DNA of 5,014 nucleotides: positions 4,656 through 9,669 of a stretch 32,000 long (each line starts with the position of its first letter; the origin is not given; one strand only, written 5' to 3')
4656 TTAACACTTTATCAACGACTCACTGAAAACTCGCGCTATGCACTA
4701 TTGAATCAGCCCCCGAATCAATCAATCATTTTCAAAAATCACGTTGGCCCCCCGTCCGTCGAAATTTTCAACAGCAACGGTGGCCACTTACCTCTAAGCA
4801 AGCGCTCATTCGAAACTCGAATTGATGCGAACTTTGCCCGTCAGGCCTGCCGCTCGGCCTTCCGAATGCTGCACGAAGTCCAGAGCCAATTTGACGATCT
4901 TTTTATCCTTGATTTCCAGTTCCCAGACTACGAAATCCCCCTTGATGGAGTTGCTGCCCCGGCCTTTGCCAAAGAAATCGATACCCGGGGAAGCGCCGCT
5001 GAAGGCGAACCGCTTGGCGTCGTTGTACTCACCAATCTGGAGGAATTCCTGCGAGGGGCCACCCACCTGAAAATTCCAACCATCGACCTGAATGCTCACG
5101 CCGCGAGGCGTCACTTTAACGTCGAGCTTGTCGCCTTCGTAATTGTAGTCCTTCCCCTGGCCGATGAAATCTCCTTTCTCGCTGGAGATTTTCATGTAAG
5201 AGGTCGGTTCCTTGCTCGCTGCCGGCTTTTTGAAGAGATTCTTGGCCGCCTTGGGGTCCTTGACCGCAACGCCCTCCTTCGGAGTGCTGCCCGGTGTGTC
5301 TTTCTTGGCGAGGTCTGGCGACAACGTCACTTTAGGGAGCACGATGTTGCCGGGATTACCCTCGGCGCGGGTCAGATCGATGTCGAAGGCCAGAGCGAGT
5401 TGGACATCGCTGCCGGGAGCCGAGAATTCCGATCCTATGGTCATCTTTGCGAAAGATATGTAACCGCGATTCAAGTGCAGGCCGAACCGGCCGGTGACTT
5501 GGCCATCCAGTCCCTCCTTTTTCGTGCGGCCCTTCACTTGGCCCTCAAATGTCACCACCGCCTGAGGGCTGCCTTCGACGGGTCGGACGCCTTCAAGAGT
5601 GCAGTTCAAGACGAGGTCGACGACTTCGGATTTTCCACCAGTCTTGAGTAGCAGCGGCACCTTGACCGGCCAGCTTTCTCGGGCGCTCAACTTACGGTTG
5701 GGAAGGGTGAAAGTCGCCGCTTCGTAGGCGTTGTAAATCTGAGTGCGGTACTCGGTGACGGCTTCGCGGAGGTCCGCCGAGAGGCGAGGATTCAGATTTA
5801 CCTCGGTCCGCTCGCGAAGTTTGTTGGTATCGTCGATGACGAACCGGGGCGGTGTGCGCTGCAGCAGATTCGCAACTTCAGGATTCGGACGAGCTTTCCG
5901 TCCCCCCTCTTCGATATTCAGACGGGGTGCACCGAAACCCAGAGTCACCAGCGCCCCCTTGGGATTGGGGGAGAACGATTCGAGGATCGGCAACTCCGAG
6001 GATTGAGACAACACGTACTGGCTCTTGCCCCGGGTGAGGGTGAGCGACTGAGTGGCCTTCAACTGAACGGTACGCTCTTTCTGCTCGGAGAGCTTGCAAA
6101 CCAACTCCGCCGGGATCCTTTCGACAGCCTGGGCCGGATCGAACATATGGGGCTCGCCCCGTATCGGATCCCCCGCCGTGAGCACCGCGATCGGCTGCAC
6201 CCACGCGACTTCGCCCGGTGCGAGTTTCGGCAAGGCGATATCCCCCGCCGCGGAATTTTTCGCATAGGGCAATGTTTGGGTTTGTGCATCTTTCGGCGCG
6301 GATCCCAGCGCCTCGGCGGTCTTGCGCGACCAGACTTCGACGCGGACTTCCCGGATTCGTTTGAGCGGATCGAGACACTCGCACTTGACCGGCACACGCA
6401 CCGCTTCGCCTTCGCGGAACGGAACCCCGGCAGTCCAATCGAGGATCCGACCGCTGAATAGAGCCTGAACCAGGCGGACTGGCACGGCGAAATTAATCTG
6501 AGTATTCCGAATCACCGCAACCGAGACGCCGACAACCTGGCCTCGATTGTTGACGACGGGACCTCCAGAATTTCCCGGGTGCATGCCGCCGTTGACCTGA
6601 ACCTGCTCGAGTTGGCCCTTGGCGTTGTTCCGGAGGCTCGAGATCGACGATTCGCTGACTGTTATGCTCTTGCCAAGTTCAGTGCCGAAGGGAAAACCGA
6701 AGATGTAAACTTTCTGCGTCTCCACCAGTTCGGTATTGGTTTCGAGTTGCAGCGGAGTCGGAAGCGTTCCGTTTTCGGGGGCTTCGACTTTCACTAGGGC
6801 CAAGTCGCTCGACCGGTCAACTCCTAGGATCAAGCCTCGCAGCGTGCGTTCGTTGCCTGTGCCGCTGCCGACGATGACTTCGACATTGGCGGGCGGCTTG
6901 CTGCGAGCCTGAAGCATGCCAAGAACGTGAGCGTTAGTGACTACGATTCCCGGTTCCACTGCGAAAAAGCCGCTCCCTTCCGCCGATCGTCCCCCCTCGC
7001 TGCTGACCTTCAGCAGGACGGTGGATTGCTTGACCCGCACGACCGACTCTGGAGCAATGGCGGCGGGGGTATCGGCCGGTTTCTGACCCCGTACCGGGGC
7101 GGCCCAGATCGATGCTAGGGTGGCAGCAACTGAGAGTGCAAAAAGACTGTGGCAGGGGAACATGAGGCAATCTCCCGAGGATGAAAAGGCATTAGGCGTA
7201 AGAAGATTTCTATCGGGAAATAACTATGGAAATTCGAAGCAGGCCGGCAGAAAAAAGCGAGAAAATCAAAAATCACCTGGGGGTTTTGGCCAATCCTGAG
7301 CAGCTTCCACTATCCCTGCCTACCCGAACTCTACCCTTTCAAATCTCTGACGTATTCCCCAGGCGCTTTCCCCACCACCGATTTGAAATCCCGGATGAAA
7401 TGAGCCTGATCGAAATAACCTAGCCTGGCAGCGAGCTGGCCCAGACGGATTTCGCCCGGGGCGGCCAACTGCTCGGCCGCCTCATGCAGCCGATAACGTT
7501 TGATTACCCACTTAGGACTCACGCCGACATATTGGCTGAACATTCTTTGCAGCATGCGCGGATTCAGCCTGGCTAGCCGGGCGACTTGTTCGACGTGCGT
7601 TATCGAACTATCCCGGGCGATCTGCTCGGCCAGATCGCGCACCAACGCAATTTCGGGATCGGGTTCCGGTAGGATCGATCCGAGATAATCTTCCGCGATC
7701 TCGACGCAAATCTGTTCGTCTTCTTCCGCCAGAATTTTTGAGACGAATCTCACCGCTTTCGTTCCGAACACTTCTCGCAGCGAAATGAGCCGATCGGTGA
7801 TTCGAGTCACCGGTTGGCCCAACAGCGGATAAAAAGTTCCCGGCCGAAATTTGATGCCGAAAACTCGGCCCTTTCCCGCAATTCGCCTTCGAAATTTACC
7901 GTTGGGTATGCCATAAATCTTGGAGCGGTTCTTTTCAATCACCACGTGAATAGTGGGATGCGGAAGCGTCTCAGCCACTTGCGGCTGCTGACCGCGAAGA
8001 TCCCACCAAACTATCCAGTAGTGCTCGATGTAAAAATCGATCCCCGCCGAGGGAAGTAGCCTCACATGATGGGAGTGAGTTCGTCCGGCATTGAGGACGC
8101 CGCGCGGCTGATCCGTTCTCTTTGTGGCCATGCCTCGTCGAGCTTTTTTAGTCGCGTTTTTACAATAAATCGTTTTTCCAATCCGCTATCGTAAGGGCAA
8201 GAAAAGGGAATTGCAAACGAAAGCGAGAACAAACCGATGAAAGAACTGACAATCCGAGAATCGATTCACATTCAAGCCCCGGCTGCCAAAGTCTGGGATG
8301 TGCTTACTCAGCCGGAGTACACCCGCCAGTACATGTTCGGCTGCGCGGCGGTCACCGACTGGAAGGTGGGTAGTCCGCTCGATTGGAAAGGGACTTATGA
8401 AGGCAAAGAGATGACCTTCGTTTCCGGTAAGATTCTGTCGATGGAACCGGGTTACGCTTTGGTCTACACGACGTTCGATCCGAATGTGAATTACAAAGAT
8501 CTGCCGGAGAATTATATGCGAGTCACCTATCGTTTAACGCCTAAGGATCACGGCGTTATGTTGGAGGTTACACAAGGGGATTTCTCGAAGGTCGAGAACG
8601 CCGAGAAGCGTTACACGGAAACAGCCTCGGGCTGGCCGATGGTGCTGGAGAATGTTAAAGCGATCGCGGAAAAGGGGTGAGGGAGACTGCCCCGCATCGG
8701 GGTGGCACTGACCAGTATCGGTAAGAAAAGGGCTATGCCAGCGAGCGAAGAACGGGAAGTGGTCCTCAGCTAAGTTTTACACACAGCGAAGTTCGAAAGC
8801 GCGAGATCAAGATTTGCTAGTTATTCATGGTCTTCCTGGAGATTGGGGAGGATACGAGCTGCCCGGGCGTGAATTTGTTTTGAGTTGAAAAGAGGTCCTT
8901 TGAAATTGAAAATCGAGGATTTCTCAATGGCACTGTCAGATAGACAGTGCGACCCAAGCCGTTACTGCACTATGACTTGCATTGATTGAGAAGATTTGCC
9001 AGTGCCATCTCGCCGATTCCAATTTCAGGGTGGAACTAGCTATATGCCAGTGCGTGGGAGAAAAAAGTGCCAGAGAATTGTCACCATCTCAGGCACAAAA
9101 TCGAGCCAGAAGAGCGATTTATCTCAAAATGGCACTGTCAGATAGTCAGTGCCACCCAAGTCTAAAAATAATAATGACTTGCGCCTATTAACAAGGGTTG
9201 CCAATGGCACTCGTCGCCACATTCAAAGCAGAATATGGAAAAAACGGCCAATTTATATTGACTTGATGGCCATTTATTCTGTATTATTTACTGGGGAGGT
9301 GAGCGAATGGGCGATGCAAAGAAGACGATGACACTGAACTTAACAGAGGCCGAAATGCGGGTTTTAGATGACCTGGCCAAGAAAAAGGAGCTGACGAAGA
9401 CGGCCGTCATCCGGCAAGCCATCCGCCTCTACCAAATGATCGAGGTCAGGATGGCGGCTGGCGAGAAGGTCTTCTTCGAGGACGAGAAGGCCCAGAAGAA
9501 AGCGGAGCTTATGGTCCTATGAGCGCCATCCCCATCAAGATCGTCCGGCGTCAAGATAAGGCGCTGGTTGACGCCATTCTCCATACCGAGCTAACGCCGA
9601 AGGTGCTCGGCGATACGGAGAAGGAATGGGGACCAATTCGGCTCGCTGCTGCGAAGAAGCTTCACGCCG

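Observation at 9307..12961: Translationally coupled five-gene cassette (RHH, GNAT-like, ImmA/IrrE peptidase, two unknown proteins): a candidate undescribed TA or defence-type system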

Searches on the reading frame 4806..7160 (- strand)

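Call 68: search_protein_families(library=pfam, proteins=[window:4806-7160:-], max_evalue=0.001)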
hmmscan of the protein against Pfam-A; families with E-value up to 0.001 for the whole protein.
window:4806-7160:- (784 aa): 2 families
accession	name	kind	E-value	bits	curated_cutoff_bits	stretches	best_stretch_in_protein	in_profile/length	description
PF13365.12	Trypsin_2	-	1.1e-24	88.3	27.6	1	62-212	1-144/144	Trypsin-like peptidase domain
PF00089.32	Trypsin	-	2.5e-14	54.1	20.6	1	57-228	23-213/220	Trypsin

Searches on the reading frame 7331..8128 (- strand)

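Call 68: search_protein_families(library=pfam, proteins=[window:7331-8128:-], max_evalue=0.001)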
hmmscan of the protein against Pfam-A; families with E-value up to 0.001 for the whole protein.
window:7331-8128:- (265 aa): 3 families
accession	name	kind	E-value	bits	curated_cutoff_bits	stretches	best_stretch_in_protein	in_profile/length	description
PF20240.3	DUF6597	-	5.3e-22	78.3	27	1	23-115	2-102/103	Domain of unknown function (DUF6597)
PF12833.13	HTH_18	-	7.7e-20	71.4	33.6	1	183-261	2-79/80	Helix-turn-helix domain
PF00165.29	HTH_AraC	-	7.1e-12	45.6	26.6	1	226-260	8-41/42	Bacterial regulatory helix-turn-helix proteins, AraC family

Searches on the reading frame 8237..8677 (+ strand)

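Call 68: search_protein_families(library=pfam, proteins=[window:8237-8677:+], max_evalue=0.001)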
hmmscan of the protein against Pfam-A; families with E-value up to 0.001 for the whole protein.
window:8237-8677:+ (147 aa): 3 families
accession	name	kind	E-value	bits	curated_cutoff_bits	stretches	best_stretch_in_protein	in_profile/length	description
PF08327.17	AHSA1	-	1.6e-19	70.8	22.1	1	14-144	2-124/125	Activator of Hsp90 ATPase homolog 1-like protein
PF10604.15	Polyketide_cyc2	-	5.4e-07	30.4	27.4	1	5-117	3-109/142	Polyketide cyclase / dehydrase and lipid transport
PF03364.25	Polyketide_cyc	-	0.00027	21.6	23.4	1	12-110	1-94/126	Polyketide cyclase / dehydrase and lipid transport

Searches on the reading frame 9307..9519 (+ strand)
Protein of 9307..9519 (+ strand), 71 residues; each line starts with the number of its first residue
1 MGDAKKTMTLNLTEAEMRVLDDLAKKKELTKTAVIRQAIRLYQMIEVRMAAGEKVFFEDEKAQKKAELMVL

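Call 4: search_protein_families(library=pfam, proteins=[window:9307-9519:+], max_evalue=1)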
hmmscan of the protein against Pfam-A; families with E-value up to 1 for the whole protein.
window:9307-9519:+ (71 aa): 3 families
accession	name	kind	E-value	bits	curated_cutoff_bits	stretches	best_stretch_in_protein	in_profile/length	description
PF01402.27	RHH_1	-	3.2e-05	24.2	20.5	1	10-42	4-36/39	Ribbon-helix-helix protein, copG family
PF19807.5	DUF6290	-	0.0047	17.5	27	1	6-39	2-35/72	Family of unknown function (DUF6290)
PF18072.6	FGAR-AT_linker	-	0.19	12.7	26.6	1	3-27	3-25/50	Formylglycinamide ribonucleotide amidotransferase linker domain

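Call 5: search_protein_families(library=padloc, proteins=[window:9307-9519:+], max_evalue=1)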
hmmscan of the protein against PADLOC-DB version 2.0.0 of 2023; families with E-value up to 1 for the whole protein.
window:9307-9519:+ (71 aa): 0 families

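Call 6: search_protein_families(library=ncbifam, proteins=[window:9307-9519:+], max_evalue=1)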
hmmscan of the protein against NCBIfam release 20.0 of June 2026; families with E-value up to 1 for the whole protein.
window:9307-9519:+ (71 aa): 3 families
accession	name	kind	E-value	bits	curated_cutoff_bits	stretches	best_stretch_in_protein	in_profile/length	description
NF053762.1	aCcr1_fam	equivalog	0.00048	20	60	1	19-42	14-37/38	aCcr1 family cell cycle regulator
NF048017.1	antitoxin_RelB_like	equivalog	0.023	14.9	50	1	14-41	4-31/70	type II toxin-antitoxin system RelB family antitoxin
NF005295.0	PRK06820.1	equivalog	0.053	12.5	690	1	11-64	353-406/440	EscN/YscN/HrcN family type III secretion system ATPase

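Call 9: search_protein_families(library=phrogs, proteins=[window:9307-9519:+], max_evalue=1)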
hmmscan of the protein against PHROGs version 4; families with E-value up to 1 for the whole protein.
window:9307-9519:+ (71 aa): 10 families
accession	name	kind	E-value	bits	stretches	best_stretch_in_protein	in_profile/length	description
phrog_876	-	transcription regulation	2.2e-05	25.1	1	5-46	67-108/239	transcriptional repressor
phrog_9169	-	unknown function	0.00087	20.3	1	6-41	52-87/95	-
phrog_7325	-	transcription regulation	0.0011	20.1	1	17-63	68-116/151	CopG-like transcriptional repressor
phrog_3887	-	transcription regulation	0.0013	19.4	1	12-43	25-56/61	transcriptional regulator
phrog_4085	-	unknown function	0.0028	18.9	1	7-40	2-35/77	-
phrog_21550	-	unknown function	0.031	15.5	1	12-56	9-54/150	-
phrog_12301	-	transcription regulation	0.081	14.6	1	6-39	55-88/96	transcriptional regulator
phrog_582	-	transcription regulation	0.088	14.1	1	2-42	54-94/105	Arc-like repressor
phrog_33101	-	unknown function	0.088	14.1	1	11-43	63-95/116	-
phrog_26359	-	unknown function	0.1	13.5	1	8-43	58-93/189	-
